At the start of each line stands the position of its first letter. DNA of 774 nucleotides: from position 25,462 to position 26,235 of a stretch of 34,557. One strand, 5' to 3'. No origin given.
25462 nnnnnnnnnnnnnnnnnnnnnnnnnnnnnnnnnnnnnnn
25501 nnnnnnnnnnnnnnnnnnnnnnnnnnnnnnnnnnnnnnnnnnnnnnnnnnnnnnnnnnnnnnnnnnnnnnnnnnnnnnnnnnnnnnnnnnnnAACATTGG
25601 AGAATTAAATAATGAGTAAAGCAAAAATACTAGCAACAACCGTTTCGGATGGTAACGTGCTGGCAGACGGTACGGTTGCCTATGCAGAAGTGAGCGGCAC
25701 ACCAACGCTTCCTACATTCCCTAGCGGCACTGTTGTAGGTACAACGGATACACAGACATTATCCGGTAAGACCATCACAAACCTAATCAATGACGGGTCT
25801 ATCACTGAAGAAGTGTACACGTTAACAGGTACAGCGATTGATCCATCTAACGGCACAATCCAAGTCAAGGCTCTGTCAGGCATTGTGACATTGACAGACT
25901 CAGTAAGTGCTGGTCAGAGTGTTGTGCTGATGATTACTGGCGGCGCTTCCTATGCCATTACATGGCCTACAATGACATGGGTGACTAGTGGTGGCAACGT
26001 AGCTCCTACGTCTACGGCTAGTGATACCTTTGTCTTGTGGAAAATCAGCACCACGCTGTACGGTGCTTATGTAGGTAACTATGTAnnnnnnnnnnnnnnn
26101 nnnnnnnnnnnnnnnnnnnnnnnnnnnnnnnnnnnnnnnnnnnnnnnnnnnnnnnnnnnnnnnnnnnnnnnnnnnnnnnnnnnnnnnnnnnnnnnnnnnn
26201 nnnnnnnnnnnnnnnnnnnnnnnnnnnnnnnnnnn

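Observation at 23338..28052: Tandem duplication of a two-part receptor-binding cassette (small fibre-tip domain + ~640-aa six-repeat protein)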

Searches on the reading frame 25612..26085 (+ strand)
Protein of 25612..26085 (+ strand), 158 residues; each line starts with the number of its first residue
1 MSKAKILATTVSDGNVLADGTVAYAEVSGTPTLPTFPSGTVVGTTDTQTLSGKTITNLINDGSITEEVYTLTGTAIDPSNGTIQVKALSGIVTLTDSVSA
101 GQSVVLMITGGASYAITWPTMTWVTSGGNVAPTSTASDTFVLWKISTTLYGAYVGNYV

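Call 6: search_protein_families(library=pfam, proteins=[window:25612-26085:+], max_evalue=0.1)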
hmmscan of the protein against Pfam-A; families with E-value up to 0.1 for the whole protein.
window:25612-26085:+ (158 aa): 0 families

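Call 7: search_protein_families(library=phrogs, proteins=[window:25612-26085:+], max_evalue=0.01)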
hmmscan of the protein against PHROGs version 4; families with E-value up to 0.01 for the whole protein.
window:25612-26085:+ (158 aa): 0 families

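Call 15: search_solved_structures(query=window:25612-26085:+, max_evalue=10)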
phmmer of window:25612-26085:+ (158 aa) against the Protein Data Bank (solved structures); distinct sequences matched with E-value up to 10: 7.
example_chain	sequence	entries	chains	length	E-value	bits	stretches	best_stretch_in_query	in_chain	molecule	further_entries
8vd6_A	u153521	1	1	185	0.011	18.9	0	50-79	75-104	CAP REPEAT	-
4g9k_A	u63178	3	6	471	0.091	15.9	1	30-94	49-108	Rotenone-insensitive NADH-ubiquinone oxidoreductase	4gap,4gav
5yjw_A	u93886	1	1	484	0.099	15.8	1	30-94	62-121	Rotenone-insensitive NADH-ubiquinone oxidoreductase, mitochondrial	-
5yjy_A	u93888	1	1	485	0.099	15.8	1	30-94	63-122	Rotenone-insensitive NADH-ubiquinone oxidoreductase, mitochondrial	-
5yjx_A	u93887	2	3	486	0.1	15.8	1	30-94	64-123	Rotenone-insensitive NADH-ubiquinone oxidoreductase, mitochondrial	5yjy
4g6g_A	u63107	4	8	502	0.11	15.7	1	30-94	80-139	Rotenone-insensitive NADH-ubiquinone oxidoreductase, mitochondrial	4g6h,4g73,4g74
4nhh_H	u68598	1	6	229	2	11.5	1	21-103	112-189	Hepatitis B virus receptor binding protein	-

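Call 19: find_homologous_proteins(query=window:25612-26085:+, max_evalue=0.001)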
Query window:25612-26085:+ (158 aa): 513 proteins with E <= 0.001 among 717 candidates; the best 120 are listed.
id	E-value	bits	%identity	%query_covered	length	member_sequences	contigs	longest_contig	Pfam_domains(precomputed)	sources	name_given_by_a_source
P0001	5.9e-82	291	84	100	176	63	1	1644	-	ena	-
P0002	1.8e-81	289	81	100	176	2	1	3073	-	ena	-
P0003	2.5e-69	250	80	100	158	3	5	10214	-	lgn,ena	-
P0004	8.5e-58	212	66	100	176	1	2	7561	-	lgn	-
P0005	1.7e-52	195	62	99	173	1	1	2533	-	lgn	-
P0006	4.3e-49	184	62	99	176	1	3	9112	-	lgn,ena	-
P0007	5.4e-49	184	66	99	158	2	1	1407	-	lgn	-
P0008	1.9e-48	182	60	99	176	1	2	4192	-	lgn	-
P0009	3.8e-47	178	67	100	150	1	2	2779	-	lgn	-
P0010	1.4e-45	173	59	99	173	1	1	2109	-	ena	-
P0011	5.0e-45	171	69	77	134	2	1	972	-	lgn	-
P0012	7.0e-43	164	62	91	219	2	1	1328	-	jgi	jgi:hypothetical protein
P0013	1.2e-42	163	54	97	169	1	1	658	-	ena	-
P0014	7.7e-42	161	64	94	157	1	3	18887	-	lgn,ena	-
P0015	8.6e-42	160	71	67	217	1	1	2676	-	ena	-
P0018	7.8e-40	154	67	74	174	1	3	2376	PF18454.8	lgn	-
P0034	1.1e-37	147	60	84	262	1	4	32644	-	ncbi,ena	-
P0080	4.2e-33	132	64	66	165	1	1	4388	PF18454.8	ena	-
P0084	9.4e-33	131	68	69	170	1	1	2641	PF18454.8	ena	-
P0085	9.4e-33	131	64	65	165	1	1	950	PF18454.8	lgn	-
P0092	2.6e-32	130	63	66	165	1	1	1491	PF18454.8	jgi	jgi:hypothetical protein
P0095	3.4e-32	129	63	66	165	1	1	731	PF18454.8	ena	-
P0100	5.2e-32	129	62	66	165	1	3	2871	PF18454.8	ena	-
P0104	8.7e-32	128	52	91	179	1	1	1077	PF18454.8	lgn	-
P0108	1.1e-31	128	61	65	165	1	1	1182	PF18454.8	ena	-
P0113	1.4e-31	127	61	66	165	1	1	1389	PF18454.8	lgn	-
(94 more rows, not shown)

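Call 20: find_encoding_contigs(protein=P0003, flank=10000, max_places=5)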
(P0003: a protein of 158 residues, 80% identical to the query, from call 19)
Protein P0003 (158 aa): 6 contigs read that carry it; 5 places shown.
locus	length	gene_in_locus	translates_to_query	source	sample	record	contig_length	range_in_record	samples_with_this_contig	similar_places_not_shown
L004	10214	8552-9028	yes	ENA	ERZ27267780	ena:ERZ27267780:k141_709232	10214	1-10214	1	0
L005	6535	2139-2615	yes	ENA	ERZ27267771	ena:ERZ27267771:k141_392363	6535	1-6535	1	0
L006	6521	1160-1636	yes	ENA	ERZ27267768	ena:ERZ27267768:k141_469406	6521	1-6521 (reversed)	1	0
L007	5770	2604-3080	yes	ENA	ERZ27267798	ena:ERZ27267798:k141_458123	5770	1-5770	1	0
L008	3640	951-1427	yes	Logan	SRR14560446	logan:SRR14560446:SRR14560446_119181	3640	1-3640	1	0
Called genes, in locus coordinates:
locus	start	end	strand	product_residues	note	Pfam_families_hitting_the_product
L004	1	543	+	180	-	?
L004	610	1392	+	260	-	-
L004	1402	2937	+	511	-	-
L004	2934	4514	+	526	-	-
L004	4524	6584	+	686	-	-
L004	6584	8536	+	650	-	PF24299:DUF7483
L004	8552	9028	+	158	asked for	-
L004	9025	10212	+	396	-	?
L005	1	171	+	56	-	?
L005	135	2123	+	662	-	PF24299:DUF7483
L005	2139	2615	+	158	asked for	-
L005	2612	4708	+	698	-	PF13385:Laminin_G_3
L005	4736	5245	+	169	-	PF16778:Phage_tail_APC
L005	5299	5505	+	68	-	-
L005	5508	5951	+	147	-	-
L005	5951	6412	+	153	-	-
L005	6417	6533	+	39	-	?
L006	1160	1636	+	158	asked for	-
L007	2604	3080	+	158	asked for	-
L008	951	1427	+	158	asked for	-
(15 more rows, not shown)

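Call 21: find_encoding_contigs(protein=P0034, flank=10000, max_places=3)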
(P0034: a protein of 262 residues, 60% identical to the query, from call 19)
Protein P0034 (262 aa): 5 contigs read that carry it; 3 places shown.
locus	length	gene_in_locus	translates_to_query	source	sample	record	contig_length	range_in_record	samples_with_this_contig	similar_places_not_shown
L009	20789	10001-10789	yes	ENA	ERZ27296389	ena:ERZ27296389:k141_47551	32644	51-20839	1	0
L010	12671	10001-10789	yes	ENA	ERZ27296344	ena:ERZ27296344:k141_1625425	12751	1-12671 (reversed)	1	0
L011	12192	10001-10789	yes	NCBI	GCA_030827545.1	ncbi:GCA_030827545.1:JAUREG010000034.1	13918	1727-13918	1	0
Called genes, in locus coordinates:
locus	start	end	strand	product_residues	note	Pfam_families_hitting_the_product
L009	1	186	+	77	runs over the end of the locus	?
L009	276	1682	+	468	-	PF03237:Terminase_6N (weak), PF04466:Terminase_3 (weak), PF05127:NAT10_TcmA_helicase (weak)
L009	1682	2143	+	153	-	-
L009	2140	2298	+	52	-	PF20106:DUF6496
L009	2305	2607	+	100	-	PF19846:DUF6321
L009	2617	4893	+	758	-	PF23899:SU10_portal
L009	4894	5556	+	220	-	PF13489:Methyltransf_23, PF01209:Ubie_methyltran (weak), PF05148:Methyltransf_8, PF13847:Methyltransf_31, PF08241:Methyltransf_11, PF08242:Methyltransf_12, PF13649:Methyltransf_25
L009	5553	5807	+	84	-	-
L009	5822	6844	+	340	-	-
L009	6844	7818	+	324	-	PF17236:SU10_MCP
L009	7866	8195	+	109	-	-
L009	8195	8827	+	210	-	PF24175:SU10_adaptor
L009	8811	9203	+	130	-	PF23140:Gp80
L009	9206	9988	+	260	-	-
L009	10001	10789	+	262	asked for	-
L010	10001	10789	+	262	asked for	-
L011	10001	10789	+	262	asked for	-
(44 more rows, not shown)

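Call 31: find_related_loci(query=A2, collection=viral_contigs, flank=8000)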
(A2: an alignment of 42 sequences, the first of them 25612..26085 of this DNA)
Query A2 (158 aa) in viral_contigs; peptide patterns used: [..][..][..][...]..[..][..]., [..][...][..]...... (x = any residue, [..] = any of these).
600 stretches matched a pattern (row limit reached: there are more); 470 encode a relative of the query (tblastn E <= 1e-3); the best 80 are kept; 80 distinct loci.
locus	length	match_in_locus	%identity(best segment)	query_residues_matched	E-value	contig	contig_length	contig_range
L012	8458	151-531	65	35-158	1e-46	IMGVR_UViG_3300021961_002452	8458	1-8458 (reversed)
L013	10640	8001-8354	64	41-158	1e-44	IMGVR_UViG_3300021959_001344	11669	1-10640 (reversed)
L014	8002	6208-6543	66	47-158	5e-44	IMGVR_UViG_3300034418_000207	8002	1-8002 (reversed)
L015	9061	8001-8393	55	16-158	1e-43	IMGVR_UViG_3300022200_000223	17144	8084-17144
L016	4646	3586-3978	55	16-158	1e-43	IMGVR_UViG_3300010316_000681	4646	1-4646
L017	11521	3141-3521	65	35-158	2e-43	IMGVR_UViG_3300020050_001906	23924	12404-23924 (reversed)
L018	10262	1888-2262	60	36-157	1e-42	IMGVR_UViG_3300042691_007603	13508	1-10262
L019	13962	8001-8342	66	45-155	1e-41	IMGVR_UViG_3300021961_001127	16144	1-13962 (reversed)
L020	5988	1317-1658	66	45-155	2e-41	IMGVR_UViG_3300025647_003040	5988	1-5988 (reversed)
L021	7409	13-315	70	57-157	8e-41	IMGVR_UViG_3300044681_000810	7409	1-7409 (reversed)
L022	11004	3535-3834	72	62-158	1e-40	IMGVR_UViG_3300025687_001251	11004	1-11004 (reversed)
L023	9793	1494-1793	72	62-158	3e-40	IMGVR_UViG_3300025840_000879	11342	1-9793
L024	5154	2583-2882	72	62-158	3e-40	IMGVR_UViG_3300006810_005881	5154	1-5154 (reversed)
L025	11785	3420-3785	57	37-158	2e-40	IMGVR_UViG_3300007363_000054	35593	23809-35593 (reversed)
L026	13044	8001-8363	62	35-158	1e-39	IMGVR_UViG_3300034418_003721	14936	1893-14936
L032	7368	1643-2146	51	1-158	3e-39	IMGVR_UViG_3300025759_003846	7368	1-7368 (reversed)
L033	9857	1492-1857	60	40-158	1e-38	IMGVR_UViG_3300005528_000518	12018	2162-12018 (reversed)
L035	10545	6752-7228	48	6-158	1e-38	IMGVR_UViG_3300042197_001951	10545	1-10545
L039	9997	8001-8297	66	59-157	6e-38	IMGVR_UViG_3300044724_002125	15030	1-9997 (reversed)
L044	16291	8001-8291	67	61-157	6e-38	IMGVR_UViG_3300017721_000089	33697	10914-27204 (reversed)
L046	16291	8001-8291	65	62-158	7e-38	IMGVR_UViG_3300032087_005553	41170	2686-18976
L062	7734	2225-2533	57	46-157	9e-37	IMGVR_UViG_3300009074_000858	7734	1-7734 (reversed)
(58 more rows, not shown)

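Call 36: predict_structure(alignment_id=A2)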
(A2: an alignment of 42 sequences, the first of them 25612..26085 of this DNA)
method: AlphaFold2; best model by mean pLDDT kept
length: 158 residues; sequences in the alignment: 42
mean_pLDDT: 85.3   pTM: 0.63
mean pLDDT of the five models: 85.3, 84.0, 84.0, 83.5, 80.3
residues with pLDDT >= 90: 71; 70-90: 65; 50-70: 22; < 50: 0
segments of 3 or more residues with pLDDT < 50: none
pLDDT, mean of each block of 10 residues (from residue 1): 66 74 65 77 84 84 86 93 93 95 94 86 90 89 97 91
secondary structure, 60 per line:
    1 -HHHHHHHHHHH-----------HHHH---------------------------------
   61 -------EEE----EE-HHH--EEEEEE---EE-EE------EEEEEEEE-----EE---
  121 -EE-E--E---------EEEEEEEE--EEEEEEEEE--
elements in order: H2-12 H24-27 E68-70 E83-88 E103-110 E138-145 E148-156

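Call 38: search_solved_structures(query=A2, max_evalue=1)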
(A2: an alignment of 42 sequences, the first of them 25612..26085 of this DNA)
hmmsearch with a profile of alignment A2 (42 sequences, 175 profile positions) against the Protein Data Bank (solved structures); distinct sequences matched with E-value up to 1: 0.

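Call 41: fold_search(model_id=the predicted structure, library=pdb)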
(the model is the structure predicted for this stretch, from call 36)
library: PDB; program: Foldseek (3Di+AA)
matches with E <= 10: 60; with E <= 0.001: 1
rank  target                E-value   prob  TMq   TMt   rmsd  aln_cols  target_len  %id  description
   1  9ny6_C                1.4e-04  1.00  0.44  0.26  13.2       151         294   16  Pseudomonas phage Pa223 capsid spike (released 2025-08-06)
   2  7rej_A                1.3e-01  0.38  0.28  0.16  12.0       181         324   13  Tailspike protein 4 (TSP4) from phage CBA120, residues 1-335, obtained in the presence of NaK-Tartrate (released 2022-02-23)
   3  7rfv                  1.3e-01  0.63  0.35  0.25   9.9       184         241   14  Tailspike protein 4 (TSP4) from phage CBA120, residues 1-250, obtained in the presence of PEG8000 (released 2022-02-23)
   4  9f4a_LS               1.6e-01  0.84  0.36  0.11   7.9       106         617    9  Interface between baseplate cup and extended tail tube/sheath of Klebsiella phage KP1 variant vB_Kpn_Lilla1 (released 2025-05-14)
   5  9f4b_FA               2.1e-01  0.72  0.35  0.11   6.7       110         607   14  Pre-assembled baseplate cup of Klebsiella phage KP1 variant vB_Kpn_Lilla1 (released 2025-05-14)
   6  7rej_B                3.4e-01  0.51  0.36  0.24  12.5       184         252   15  Tailspike protein 4 (TSP4) from phage CBA120, residues 1-335, obtained in the presence of NaK-Tartrate (released 2022-02-23)
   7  7rfo_A                1.2e+00  0.08  0.26  0.15  11.9       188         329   15  SeMet Tailspike protein 4 (TSP4) phage CBA120, residues 1-335, obtained in the presence of LiSO4 (released 2022-02-23)
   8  7rfo_C                1.8e+00  0.07  0.24  0.14  12.7       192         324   14  SeMet Tailspike protein 4 (TSP4) phage CBA120, residues 1-335, obtained in the presence of LiSO4 (released 2022-02-23)
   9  9e7n_A                3.3e+00  0.01  0.10  0.07  14.3       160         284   11  Pfs230 D13D14 in complex with nanobody W2809 (released 2025-07-30)
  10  9qbb                  3.5e+00  0.06  0.26  0.02   8.7       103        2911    8  Lymphostatin - Conformation III - pH 8 (released 2025-07-16)
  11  7zwm_F                4.2e+00  0.01  0.12  0.10  13.9       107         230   12  Pfs48/45 central and C-terminal domains bound to Fab fragments of monoclonal antibody 10D8 and 32F3 (released 2022-06-22)
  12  5kol_A                4.5e+00  0.05  0.16  0.15   7.2        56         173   12  Crystal structure of the competence-damaged protein (CinA) superfamily protein ECK1530/EC0983 from Escherichia coli (released 2016-07-27)
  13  5vu3_H                5.1e+00  0.05  0.17  0.16   7.1        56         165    9  Crystal structure of the competence-damaged protein (CinA) superfamily protein ECL_02051 from Enterobacter cloacae (released 2017-06-14)
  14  5kol_D                5.1e+00  0.05  0.16  0.15   8.2        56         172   14  Crystal structure of the competence-damaged protein (CinA) superfamily protein ECK1530/EC0983 from Escherichia coli (released 2016-07-27)
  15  5xdm_B                5.1e+00  0.04  0.23  0.29   7.8        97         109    7  Structure of the C-terminal domain of E. coli MinC at 3.0 angstrom resolution (released 2018-02-07)
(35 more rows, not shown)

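Call 51: fold_search(model_id=the predicted structure, library=viral)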
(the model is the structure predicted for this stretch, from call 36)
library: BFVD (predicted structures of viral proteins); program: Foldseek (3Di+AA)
matches with E <= 10: 463; with E <= 0.001: 152
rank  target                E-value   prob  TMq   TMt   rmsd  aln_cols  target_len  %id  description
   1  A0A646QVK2            1.1e-12  1.00  0.58  0.36   2.5       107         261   51  (no name in the UniProt tables at hand)
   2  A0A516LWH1            1.9e-10  1.00  0.53  0.51   4.4       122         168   39  (no name in the UniProt tables at hand)
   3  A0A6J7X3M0            1.4e-08  1.00  0.54  0.08   2.3       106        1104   42  Uncharacterized protein [uncultured Caudovirales phage]
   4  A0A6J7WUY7            3.7e-08  1.00  0.50  0.25  11.6       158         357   28  Uncharacterized protein [uncultured Caudovirales phage]
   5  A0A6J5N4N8            5.0e-08  1.00  0.48  0.21  10.1       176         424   25  Major tropism determinant N-terminal domain-containing protein [uncultured Caudovirales phage]
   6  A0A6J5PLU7            6.0e-08  1.00  0.56  0.20  13.0       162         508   30  Tail fiber protein [uncultured Caudovirales phage]
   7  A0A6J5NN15            9.8e-08  1.00  0.51  0.46  10.8       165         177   21  Major tropism determinant N-terminal domain-containing protein [uncultured Caudovirales phage]
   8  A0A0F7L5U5            1.6e-07  1.00  0.57  0.26  11.2       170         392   21  Tail fiber protein [uncultured marine virus]
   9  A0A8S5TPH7            1.8e-07  1.00  0.48  0.23   8.7       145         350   23  Major tropism determinant [Podoviridae sp. ct2iq11]
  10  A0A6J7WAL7            3.2e-07  1.00  0.44  0.34  11.3       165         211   24  Uncharacterized protein [uncultured Caudovirales phage]
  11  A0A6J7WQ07            3.4e-07  1.00  0.49  0.10   7.9       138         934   23  Tail fiber protein [uncultured Caudovirales phage]
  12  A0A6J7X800            3.6e-07  1.00  0.49  0.50   3.6       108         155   25  Putative phage tail fibre C-terminal domain-containing protein [uncultured Caudovirales phage]
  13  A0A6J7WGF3            4.1e-07  1.00  0.48  0.12   4.6       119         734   24  Collagen triple helix repeat [uncultured Caudovirales phage]
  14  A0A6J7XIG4            4.1e-07  1.00  0.47  0.14  11.9       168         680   24  Uncharacterized protein [uncultured Caudovirales phage]
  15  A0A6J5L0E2            4.3e-07  1.00  0.46  0.25  12.3       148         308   26  Collagen triple helix repeat [uncultured Caudovirales phage]
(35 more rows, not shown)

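Call 68: search_protein_representatives(alignment_id=A2)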
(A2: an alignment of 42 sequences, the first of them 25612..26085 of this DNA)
Query: 42 sequences, 175 profile positions. Proteins with E-value up to 0.001 (for the whole library): 6016; up to 1e-10: 2939; up to 1e-30: 433. The best 150 are listed.
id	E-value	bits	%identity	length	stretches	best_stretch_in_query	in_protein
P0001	7.1e-68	244.4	-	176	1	3-175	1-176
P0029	3.3e-57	209.6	-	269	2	31-175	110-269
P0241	1.2e-56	207.8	-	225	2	56-175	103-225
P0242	1.3e-56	207.7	-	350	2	40-175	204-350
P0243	8.1e-56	205.1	-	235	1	28-175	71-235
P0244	1.4e-55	204.3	-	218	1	17-175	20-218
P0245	4.3e-55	202.7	-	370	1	24-174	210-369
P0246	4.3e-54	199.5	-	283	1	30-175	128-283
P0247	8.2e-54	198.6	-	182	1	17-174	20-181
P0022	1.2e-53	198.0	-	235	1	21-175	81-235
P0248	1.3e-53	197.9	-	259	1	20-175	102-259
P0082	3.5e-53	196.5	-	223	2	46-174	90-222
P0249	2.6e-52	193.7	-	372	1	31-175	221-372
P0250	2.8e-52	193.6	-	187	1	27-174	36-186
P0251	1.0e-51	191.8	-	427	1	21-175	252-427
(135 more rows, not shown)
